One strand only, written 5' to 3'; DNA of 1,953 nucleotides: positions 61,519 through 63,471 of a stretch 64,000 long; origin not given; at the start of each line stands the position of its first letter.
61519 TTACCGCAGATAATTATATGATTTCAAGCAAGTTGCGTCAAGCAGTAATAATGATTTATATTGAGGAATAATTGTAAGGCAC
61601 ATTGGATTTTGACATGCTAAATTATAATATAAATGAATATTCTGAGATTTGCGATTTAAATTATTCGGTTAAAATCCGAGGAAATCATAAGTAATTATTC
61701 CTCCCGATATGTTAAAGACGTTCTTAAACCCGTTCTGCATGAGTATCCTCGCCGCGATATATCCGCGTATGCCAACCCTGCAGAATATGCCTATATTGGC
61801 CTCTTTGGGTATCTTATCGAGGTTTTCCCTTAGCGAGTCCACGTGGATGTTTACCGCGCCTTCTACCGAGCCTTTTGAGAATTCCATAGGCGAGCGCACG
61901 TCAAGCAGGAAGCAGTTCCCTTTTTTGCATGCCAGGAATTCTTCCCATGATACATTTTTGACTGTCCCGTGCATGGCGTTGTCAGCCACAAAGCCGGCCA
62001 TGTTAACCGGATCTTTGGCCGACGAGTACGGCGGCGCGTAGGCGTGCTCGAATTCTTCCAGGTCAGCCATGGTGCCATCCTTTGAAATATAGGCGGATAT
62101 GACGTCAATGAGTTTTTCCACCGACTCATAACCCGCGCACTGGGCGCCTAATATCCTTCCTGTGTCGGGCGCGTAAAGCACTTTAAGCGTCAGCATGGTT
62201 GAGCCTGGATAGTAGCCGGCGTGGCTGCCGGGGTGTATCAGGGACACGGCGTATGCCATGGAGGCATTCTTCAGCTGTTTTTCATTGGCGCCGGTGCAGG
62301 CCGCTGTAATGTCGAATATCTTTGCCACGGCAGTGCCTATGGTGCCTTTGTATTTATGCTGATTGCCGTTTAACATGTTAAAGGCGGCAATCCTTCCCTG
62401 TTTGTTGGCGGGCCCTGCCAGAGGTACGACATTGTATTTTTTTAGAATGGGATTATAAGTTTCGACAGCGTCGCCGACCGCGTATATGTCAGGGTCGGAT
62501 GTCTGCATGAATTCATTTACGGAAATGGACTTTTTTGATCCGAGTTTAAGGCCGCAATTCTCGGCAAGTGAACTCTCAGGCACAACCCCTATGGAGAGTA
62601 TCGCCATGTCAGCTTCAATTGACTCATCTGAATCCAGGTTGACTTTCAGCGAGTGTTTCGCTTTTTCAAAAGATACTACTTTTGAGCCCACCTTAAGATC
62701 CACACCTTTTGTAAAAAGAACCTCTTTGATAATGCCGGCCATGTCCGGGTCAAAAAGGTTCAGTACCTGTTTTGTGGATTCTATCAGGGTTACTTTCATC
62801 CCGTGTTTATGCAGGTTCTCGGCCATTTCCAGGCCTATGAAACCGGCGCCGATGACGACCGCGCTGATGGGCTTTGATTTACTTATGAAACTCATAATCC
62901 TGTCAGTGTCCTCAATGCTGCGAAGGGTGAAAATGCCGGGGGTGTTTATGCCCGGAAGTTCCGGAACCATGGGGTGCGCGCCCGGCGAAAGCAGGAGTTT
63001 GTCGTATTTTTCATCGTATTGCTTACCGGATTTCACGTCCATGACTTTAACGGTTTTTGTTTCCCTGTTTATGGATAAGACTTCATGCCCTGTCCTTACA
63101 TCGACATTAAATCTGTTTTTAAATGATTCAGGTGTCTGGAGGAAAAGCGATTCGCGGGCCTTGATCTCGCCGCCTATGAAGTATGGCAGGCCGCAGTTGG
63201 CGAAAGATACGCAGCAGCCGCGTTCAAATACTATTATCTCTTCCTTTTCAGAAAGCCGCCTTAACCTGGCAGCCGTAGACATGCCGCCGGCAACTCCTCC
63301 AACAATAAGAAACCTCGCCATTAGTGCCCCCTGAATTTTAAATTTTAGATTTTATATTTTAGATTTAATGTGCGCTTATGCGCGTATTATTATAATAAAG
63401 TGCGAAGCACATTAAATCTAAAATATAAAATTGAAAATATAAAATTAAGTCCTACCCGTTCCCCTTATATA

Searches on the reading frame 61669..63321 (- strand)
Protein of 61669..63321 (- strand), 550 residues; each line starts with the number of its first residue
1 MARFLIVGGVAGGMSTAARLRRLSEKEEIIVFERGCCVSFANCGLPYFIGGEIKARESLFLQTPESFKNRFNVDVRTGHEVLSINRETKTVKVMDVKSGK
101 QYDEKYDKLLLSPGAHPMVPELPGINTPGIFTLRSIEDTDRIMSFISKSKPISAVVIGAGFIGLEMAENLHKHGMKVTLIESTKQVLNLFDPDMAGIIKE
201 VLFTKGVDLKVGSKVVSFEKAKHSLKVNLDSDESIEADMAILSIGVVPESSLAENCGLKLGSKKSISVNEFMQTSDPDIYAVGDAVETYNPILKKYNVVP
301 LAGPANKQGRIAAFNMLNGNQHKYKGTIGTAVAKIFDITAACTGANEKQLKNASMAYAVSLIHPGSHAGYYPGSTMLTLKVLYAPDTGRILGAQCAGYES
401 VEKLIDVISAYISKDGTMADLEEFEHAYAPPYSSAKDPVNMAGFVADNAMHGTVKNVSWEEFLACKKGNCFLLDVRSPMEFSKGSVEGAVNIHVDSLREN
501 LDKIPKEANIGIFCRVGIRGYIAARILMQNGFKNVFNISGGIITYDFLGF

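Call 6: search_protein_families(library=pfam, proteins=[window:61669-63321:-], max_evalue=0.01)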
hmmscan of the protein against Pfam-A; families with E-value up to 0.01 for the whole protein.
window:61669-63321:- (550 aa): 15 families
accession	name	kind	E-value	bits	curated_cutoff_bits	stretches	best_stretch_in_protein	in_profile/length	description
PF07992.20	Pyr_redox_2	-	7.4e-61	206.6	26.1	1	4-298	3-280/291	Pyridine nucleotide-disulphide oxidoreductase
PF00070.33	Pyr_redox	-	1.5e-18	67.5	22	1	154-224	2-72/82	Pyridine nucleotide-disulphide oxidoreductase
PF00581.25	Rhodanese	-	6.8e-13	49.4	22.2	1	466-542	10-96/102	Rhodanese-like domain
PF13738.12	Pyr_redox_3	-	2.5e-12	47.1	30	1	66-283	89-305/305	Pyridine nucleotide-disulphide oxidoreductase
PF02852.28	Pyr_redox_dim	-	3.2e-11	43.8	25.3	1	333-433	4-103/110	Pyridine nucleotide-disulphide oxidoreductase, dimerisation domain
PF13450.12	NAD_binding_8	-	1.6e-08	35.1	21.9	1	156-184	1-29/68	NAD(P)-binding Rossmann-like domain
PF03486.20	HI0933_like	-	2.6e-07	30.8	50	0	154-187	3-36/244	HI0933-like protein Rossmann domain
PF01266.30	DAO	-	1.9e-06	28.1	27.9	1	154-183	2-31/353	FAD dependent oxidoreductase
PF13454.12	NAD_binding_9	-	0.00018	21.9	21.8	0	155-184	1-34/155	FAD-NAD(P)-binding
PF02737.24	3HCDH_N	-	0.00064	20.1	22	1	155-208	3-56/180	3-hydroxyacyl-CoA dehydrogenase, NAD binding domain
PF05834.18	Lycopene_cycl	-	0.0012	18.5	23.4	0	155-186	3-36/380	Lycopene cyclase protein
PF02254.24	TrkA_N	-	0.0014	19.3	23.8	1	155-190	2-37/116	TrkA-N domain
PF13434.12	Lys_Orn_oxgnase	-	0.0015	18.1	21.3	1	70-202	107-238/339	L-lysine 6-monooxygenase/L-ornithine 5-monooxygenase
PF06690.17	HcgC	-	0.0019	18.3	31.4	1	140-201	30-85/248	FeGP cofactor biosynthesis protein, methyltransferase HcgC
PF03446.21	NAD_binding_2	-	0.0054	17.2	21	0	156-188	4-36/161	NAD binding domain of 6-phosphogluconate dehydrogenase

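Call 7: search_protein_families(library=ncbifam, proteins=[window:61669-63321:-], max_evalue=0.01)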
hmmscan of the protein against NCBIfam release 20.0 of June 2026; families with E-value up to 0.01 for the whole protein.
window:61669-63321:- (550 aa): 99 families (the best 25 are shown)
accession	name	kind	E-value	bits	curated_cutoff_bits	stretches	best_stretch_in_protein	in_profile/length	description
TIGR03385.1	CoA_CoA_reduc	equivalog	2.3e-148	494.6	578.8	1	4-443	2-439/439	CoA-disulfide reductase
NF007123.0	PRK09564.1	equivalog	2.1e-114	382.6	458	1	3-446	2-443/444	CoA-disulfide reductase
NF010037.0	PRK13512.1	equivalog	2.1e-111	372.9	394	1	1-446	1-437/438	CoA-disulfide reductase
NF046103.1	NOXase_Strep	equivalog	1.2e-67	228.9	600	1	5-446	3-441/442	H2O-forming NADH oxidase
NF045765.1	PhenlGlyoxDHPadH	equivalog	1.9e-54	185.2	475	1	2-347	3-339/416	NADH-dependent phenylglyoxylate dehydrogenase subunit epsilon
TIGR02374.1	nitri_red_nirB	equivalog_domain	7.9e-48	163.5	578.35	1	25-347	24-332/794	nitrite reductase large subunit NirB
NF042949.2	3PPDioc_HcaD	equivalog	1.1e-41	142.8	450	1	3-322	3-311/386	3-phenylpropionate/cinnamic acid dioxygenase ferredoxin--NAD(+) reductase subunit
NF003437.0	PRK04965.1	equivalog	1.5e-41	142.7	392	1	5-288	6-277/378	NADH:flavorubredoxin reductase NorW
TIGR01350.1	lipoamide_DH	equivalog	1e-39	136.6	408.8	1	86-427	114-439/461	dihydrolipoyl dehydrogenase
NF003585.0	PRK05249.1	equivalog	1.1e-38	133.1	465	1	66-419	103-434/464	Si-specific NAD(P)(+) transhydrogenase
TIGR02053.1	MerA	equivalog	3e-37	128.7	454.45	1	88-429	116-440/465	mercury(II) reductase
NF041682.1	ant_diox_AndAa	equivalog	3.7e-33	114.8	650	1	4-322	6-315/406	anthranilate 1,2-dioxygenase system ferredoxin--NAD(+) reductase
NF004943.0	PRK06292.2-1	equivalog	9.4e-33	113.7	432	1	150-427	170-440/456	dihydrolipoyl dehydrogenase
NF004945.0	PRK06292.2-3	equivalog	2.4e-32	112.4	494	1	67-427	89-437/457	dihydrolipoyl dehydrogenase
NF011565.0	PRK14989.1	subfamily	4.1e-32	111.1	883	1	57-350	59-340/847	nitrite reductase large subunit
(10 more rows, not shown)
